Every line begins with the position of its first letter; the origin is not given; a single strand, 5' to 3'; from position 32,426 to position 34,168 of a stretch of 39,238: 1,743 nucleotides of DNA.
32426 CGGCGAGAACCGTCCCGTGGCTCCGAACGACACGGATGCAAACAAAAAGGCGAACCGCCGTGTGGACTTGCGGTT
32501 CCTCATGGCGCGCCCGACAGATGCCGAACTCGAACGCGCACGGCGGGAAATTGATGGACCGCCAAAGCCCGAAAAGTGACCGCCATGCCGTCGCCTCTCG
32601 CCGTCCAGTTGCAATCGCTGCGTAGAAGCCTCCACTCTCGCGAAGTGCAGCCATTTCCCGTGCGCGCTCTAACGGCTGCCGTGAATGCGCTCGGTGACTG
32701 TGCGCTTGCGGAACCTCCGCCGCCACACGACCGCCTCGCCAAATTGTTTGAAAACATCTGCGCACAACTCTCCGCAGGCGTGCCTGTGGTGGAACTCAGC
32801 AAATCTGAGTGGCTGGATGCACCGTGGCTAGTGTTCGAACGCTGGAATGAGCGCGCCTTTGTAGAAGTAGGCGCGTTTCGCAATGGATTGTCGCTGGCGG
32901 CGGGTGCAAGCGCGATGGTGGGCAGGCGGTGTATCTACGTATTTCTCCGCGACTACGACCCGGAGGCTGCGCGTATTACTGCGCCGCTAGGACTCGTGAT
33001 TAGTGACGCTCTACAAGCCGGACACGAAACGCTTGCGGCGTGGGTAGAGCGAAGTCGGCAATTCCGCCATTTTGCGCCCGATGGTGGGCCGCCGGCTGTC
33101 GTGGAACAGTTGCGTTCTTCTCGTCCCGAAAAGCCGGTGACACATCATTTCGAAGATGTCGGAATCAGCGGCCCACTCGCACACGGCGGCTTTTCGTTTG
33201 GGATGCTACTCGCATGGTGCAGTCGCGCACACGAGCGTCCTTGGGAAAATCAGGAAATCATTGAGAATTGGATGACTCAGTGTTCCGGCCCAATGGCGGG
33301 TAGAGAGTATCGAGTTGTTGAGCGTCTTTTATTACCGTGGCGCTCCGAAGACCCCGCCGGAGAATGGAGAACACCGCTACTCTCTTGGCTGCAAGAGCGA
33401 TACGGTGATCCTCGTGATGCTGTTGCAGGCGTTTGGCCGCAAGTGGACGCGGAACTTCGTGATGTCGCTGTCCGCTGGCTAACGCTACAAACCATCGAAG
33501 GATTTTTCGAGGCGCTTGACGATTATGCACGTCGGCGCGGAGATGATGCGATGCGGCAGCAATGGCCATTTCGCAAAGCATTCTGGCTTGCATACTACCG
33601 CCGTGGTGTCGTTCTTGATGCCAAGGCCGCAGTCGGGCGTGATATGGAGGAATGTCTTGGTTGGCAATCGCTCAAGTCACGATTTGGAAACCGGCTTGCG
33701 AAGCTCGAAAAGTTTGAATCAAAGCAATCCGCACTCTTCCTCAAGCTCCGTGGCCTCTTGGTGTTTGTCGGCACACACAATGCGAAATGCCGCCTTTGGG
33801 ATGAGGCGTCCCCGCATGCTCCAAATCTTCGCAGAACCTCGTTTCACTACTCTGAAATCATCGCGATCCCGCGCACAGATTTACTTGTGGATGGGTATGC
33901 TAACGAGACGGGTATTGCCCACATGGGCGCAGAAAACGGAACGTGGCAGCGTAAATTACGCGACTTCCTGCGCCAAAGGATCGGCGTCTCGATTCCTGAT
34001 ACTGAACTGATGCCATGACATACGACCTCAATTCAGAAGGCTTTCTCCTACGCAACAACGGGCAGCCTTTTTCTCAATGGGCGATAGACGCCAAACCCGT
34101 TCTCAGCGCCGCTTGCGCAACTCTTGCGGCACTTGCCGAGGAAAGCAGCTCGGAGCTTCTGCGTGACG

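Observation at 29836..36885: Four-gene MotAB-like + SNF2 helicase operon: Zorya type I-like (zorABCD) anti-phage system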

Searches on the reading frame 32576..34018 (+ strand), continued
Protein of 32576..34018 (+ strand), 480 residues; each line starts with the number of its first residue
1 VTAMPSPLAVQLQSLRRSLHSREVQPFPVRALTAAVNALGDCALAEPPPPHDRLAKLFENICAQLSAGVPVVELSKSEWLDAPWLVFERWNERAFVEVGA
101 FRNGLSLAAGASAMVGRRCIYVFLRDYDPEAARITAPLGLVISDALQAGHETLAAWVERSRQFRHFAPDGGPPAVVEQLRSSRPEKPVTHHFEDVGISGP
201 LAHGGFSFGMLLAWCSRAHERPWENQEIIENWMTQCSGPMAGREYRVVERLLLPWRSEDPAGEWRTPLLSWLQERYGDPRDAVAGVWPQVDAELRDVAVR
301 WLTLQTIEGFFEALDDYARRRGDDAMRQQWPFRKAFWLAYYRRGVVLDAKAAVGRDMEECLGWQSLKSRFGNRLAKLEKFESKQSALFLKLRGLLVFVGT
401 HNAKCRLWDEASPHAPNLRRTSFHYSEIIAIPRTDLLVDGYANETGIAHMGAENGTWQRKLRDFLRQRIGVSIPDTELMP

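Call 43: find_encoding_contigs(protein=P0022, flank=10000, max_places=2)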
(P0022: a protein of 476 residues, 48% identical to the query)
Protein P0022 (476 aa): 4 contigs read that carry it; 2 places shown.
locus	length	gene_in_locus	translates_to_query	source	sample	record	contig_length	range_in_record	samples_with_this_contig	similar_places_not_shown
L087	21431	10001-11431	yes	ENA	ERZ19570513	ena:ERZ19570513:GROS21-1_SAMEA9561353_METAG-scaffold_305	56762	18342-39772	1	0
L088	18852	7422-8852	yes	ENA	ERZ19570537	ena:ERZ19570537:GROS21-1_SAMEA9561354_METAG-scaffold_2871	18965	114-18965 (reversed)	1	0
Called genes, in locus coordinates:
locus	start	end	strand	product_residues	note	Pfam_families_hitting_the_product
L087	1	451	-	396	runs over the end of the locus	PF01420:Methylase_S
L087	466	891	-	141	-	-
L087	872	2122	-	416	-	PF01381:HTH_3, PF06114:Peptidase_M78 (weak)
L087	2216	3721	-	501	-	PF12161:HsdM_N, PF02384:N6_Mtase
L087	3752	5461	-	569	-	PF04326:SLFN_AlbA_2, PF13749:HATPase_c_4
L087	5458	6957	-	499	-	PF12161:HsdM_N, PF02384:N6_Mtase, PF01170:UPF0020 (weak)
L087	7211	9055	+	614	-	PF01442:Apolipoprotein (faint), PF04513:Baculo_PEP_C (faint), PF07889:DUF1664 (faint)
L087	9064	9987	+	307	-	PF00691:OmpA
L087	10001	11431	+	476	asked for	PF15611:EH_Signature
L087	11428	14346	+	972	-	PF00176:SNF2-rel_dom, PF04851:ResIII (faint), PF00271:Helicase_C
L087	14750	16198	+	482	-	-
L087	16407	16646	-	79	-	PF13560:HTH_31, PF12844:HTH_19, PF01381:HTH_3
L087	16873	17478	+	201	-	-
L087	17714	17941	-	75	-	-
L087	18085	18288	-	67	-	-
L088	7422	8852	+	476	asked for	PF15611:EH_Signature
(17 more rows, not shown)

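Call 48: find_related_loci(query=window:32585-34015:+, collection=metagenome_contigs, flank=10000)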
Query window:32585-34015:+ (477 aa) in metagenome_contigs; peptide patterns used: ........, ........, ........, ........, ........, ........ (x = any residue, [..] = any of these).
84 stretches matched a pattern, but none encodes a relative of the query by tblastn (E <= 1e-3).

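Call 49: find_related_loci(query=A1, collection=metagenome_contigs, flank=10000)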
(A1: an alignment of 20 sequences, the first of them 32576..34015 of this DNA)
Query A1 (480 aa) in metagenome_contigs; peptide patterns used: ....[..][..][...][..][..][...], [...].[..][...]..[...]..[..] (x = any residue, [..] = any of these).
267 stretches matched a pattern; 54 encode a relative of the query (tblastn E <= 1e-3); 54 distinct loci.
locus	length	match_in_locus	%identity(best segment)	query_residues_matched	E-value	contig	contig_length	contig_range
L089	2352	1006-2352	69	6-454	0e+0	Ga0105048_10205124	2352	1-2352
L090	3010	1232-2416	28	73-480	5e-34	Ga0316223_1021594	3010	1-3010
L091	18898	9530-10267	33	229-479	1e-33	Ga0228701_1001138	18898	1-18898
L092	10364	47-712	35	251-479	7e-31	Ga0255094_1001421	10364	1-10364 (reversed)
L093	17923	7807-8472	35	251-479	7e-31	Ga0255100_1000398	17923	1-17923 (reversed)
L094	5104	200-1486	27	39-473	2e-29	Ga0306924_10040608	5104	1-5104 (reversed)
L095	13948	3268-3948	34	246-479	1e-28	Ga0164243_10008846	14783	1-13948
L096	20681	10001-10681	34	246-479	1e-28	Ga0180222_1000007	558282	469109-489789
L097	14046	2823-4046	25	57-480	1e-28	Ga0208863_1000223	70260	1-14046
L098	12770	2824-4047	25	57-480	1e-28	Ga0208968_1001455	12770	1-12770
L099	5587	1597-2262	31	251-479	3e-28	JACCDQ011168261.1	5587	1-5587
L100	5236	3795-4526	32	231-479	7e-28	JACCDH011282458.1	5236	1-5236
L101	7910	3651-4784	27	87-480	8e-28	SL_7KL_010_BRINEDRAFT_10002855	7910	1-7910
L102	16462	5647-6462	30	205-479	2e-27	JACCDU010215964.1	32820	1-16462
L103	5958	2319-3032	33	238-480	2e-27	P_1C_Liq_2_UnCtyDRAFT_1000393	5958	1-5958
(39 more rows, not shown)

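Call 50: predict_structure(alignment_id=A1)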
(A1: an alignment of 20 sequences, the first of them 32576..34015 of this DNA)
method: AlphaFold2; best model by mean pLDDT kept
length: 480 residues; sequences in the alignment: 20
mean_pLDDT: 85.5   pTM: 0.79
mean pLDDT of the five models: 85.5, 84.7, 81.7, 81.5, 80.6
residues with pLDDT >= 90: 242; 70-90: 187; 50-70: 37; < 50: 14
segments of 3 or more residues with pLDDT < 50: 37-43
pLDDT, mean of each block of 10 residues (from residue 1): 62 70 54 48 63 94 95 91 94 94 95 92 92 91 93 89 89 90 72 83 92 90 81 88 93 90 87 91 90 95 95 92 82 90 93 92 92 86 87 91 86 89 84 75 75 76 91 81
secondary structure, 60 per line:
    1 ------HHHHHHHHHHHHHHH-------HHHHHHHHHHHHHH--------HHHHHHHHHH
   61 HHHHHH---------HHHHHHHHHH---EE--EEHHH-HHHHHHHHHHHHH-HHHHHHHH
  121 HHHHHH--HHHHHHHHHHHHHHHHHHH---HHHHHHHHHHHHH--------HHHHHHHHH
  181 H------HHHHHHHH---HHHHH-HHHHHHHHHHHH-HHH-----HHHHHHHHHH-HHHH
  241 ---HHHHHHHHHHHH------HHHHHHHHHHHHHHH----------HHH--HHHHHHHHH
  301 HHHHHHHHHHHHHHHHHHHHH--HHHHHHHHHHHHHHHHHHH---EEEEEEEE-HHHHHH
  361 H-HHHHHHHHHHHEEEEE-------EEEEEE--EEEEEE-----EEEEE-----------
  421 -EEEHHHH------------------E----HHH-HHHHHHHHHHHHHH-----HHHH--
elements in order: H7-21 H29-42 H51-66 H76-85 H99-111 H113-126 H129-147 H151-163 H172-181 H188-195 H199-203 H205-216 H226-235 H237-240 H244-255 H262-276 H292-321 H324-342 E346-353 H355-361 H363-373 E374-378 E386-391 E394-399 E405-409 E422-424 H425-428 H456-469 H475-478

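Call 54: fold_search(model_id=the predicted structure, library=pdb)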
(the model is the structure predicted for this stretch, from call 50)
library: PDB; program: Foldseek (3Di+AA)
matches with E <= 10: 190; with E <= 0.001: 1
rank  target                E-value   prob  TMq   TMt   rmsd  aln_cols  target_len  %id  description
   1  8r68                  6.0e-08  1.00  0.45  0.53   7.8       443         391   15  Zorya anti-bacteriophage defense system ZorC WT (released 2024-12-04)
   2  4c0d_A                4.2e-01  0.14  0.12  0.11  20.0       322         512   12  Structure of the NOT module of the human CCR4-NOT complex (CNOT1-CNOT2-CNOT3) (released 2013-10-09)
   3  9yng_e                5.8e-01  0.10  0.16  0.12  19.8       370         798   13  Dynactin and dynein-1 tail region of dynein-dynactin complex on microtubule in the presence of LIS1 (released 2026-01-28)
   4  8d9w_B                7.7e-01  0.12  0.13  0.20  15.4       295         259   12  beta-Arf1 homodimeric interface within AP-1, Arf1, Nef, MHC-I lattice on narrow tubes (released 2023-07-05)
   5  7ue2_A                8.0e-01  0.10  0.15  0.19  16.1       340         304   13  Crystal structure of designed helical repeat protein RPB_PLP3_R6 bound to PLPx6 peptide (released 2023-03-29)
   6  9eof_C                8.0e-01  0.09  0.13  0.16  21.0       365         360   13  Structure of the human INTS5/8/10/15 subcomplex (released 2024-06-12)
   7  7sqc_H0               8.8e-01  0.18  0.22  0.22  16.1       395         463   12  Ciliary C1 central pair apparatus isolated from Chlamydomonas reinhardtii (released 2022-04-13)
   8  7t1s_A                1.0e+00  0.20  0.18  0.29  11.3       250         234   16  Crystal structure of a bacterial sterol transporter (released 2022-12-14)
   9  4ph4                  1.0e+00  0.04  0.11  0.10  18.8       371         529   12  The crystal structure of Human VPS34 in complex with PIK-III (released 2014-10-29)
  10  1tlt_B                1.1e+00  0.11  0.12  0.17  20.0       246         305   10  Crystal Structure of a Putative Oxidoreductase (VIRULENCE FACTOR mviM HOMOLOG) (released 2004-06-22)
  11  5h7c_A                1.1e+00  0.09  0.15  0.16  18.0       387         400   12  Crystal structure of a repeat protein with two Protein A-DHR14 repeat modules (released 2017-06-28)
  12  4k6j_B                1.1e+00  0.04  0.10  0.10  18.7       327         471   11  Human cohesin inhibitor WapL (released 2013-06-19)
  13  1cb8_A                1.3e+00  0.05  0.13  0.11  21.1       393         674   10  CHONDROITINASE AC LYASE FROM FLAVOBACTERIUM HEPARINUM (released 1999-05-14)
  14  6rxy_Cz               1.4e+00  0.13  0.17  0.26  14.4       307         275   13  Cryo-EM structure of the 90S pre-ribosome (Kre33-Noc4) from Chaetomium thermophilum, state a (released 2019-08-14)
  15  9n22_I                1.5e+00  0.06  0.12  0.17  16.6       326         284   14  Y20S (Sec18-Sec17-Sec9-Sso1-Snc1) EDTA - Class 2 (released 2025-10-01)
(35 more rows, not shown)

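Call 57: search_protein_families(library=ncbifam, proteins=[window:32585-34015:+], max_evalue=0.001)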
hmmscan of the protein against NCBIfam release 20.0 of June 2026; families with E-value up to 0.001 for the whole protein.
window:32585-34015:+ (477 aa): 0 families

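Call 66: search_dna_similar(query=window:32585-34015:+, collection=plasmids, mode=protein, max_rows=8)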
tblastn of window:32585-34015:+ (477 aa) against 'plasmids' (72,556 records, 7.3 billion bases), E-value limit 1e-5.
Records with a match: 2; places in all: 2; records where one place covers at least 80% of the query: 0.
Best place of each record, by identity: <60% 2.
By first word of the organism name: Azospirillum 1; Zymomonas 1.
By predicted mobility (MOB-suite, as given by PLSDB): non-mobilizable 2.
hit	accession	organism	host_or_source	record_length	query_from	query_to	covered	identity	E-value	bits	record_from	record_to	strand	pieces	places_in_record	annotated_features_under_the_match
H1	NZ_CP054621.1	Azospirillum oryzae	cell culture,soil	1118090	248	477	48%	26.2%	1e-10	72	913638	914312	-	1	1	record has no annotation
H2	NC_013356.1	Zymomonas mobilis subsp. mobilis NCIMB 11163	-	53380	234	425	40%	20.6%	8e-6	56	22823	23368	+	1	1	EH signature domain-containing protein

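Call 67: search_dna_similar(query=window:32585-34015:+, collection=phages, mode=protein, max_rows=8)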
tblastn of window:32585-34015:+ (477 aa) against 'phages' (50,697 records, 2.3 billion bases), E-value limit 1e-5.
No match.

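Call 75: find_encoding_contigs(protein=P0003, flank=10000, max_places=3)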
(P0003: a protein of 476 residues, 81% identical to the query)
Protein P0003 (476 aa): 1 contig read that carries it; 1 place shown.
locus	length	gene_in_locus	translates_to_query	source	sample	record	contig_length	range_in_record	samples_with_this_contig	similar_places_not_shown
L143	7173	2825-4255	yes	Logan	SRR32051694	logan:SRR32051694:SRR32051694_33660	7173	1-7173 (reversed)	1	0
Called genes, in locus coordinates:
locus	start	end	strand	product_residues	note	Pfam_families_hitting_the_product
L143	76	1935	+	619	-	-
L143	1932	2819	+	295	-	PF00691:OmpA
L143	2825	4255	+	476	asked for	PF15611:EH_Signature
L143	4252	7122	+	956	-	PF04851:ResIII (weak), PF00176:SNF2-rel_dom, PF00271:Helicase_C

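Call 76: find_encoding_contigs(protein=P0002, flank=10000, max_places=3)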
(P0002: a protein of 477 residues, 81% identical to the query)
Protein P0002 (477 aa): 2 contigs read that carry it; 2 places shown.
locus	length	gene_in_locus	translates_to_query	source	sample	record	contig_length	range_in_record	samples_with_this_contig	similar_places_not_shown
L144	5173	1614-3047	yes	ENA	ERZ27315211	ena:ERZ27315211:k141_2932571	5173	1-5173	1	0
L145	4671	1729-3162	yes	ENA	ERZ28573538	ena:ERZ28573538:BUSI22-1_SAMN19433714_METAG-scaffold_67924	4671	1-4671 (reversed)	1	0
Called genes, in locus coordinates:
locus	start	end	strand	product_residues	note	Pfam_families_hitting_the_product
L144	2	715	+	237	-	?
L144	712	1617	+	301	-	PF00691:OmpA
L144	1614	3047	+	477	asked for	PF15611:EH_Signature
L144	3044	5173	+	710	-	?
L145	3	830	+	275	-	?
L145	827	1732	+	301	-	PF00691:OmpA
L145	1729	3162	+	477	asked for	PF15611:EH_Signature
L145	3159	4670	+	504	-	?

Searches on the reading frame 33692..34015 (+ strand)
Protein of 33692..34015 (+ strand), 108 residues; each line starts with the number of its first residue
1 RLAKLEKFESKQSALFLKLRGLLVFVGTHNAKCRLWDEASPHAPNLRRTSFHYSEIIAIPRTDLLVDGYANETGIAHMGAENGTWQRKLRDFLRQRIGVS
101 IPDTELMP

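Call 59: search_solved_structures(query=window:33692-34015:+, max_evalue=10, show_alignments=3)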
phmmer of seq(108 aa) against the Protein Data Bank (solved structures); distinct sequences matched with E-value up to 10: 4.
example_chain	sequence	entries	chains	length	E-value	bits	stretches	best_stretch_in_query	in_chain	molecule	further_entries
5nnz_B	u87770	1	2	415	0.00026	24.3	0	19-54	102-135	Dynein assembly factor with WDR repeat domains 1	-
2doh_X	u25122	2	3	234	0.28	14.5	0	31-46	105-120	Angiostatin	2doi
1ki0_A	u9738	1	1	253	0.35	14.2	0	31-46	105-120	ANGIOSTATIN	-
25st_B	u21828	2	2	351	1.2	12.4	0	16-41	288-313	Guanine nucleotide-binding protein G(I)/G(S)/G(T) subunit beta-3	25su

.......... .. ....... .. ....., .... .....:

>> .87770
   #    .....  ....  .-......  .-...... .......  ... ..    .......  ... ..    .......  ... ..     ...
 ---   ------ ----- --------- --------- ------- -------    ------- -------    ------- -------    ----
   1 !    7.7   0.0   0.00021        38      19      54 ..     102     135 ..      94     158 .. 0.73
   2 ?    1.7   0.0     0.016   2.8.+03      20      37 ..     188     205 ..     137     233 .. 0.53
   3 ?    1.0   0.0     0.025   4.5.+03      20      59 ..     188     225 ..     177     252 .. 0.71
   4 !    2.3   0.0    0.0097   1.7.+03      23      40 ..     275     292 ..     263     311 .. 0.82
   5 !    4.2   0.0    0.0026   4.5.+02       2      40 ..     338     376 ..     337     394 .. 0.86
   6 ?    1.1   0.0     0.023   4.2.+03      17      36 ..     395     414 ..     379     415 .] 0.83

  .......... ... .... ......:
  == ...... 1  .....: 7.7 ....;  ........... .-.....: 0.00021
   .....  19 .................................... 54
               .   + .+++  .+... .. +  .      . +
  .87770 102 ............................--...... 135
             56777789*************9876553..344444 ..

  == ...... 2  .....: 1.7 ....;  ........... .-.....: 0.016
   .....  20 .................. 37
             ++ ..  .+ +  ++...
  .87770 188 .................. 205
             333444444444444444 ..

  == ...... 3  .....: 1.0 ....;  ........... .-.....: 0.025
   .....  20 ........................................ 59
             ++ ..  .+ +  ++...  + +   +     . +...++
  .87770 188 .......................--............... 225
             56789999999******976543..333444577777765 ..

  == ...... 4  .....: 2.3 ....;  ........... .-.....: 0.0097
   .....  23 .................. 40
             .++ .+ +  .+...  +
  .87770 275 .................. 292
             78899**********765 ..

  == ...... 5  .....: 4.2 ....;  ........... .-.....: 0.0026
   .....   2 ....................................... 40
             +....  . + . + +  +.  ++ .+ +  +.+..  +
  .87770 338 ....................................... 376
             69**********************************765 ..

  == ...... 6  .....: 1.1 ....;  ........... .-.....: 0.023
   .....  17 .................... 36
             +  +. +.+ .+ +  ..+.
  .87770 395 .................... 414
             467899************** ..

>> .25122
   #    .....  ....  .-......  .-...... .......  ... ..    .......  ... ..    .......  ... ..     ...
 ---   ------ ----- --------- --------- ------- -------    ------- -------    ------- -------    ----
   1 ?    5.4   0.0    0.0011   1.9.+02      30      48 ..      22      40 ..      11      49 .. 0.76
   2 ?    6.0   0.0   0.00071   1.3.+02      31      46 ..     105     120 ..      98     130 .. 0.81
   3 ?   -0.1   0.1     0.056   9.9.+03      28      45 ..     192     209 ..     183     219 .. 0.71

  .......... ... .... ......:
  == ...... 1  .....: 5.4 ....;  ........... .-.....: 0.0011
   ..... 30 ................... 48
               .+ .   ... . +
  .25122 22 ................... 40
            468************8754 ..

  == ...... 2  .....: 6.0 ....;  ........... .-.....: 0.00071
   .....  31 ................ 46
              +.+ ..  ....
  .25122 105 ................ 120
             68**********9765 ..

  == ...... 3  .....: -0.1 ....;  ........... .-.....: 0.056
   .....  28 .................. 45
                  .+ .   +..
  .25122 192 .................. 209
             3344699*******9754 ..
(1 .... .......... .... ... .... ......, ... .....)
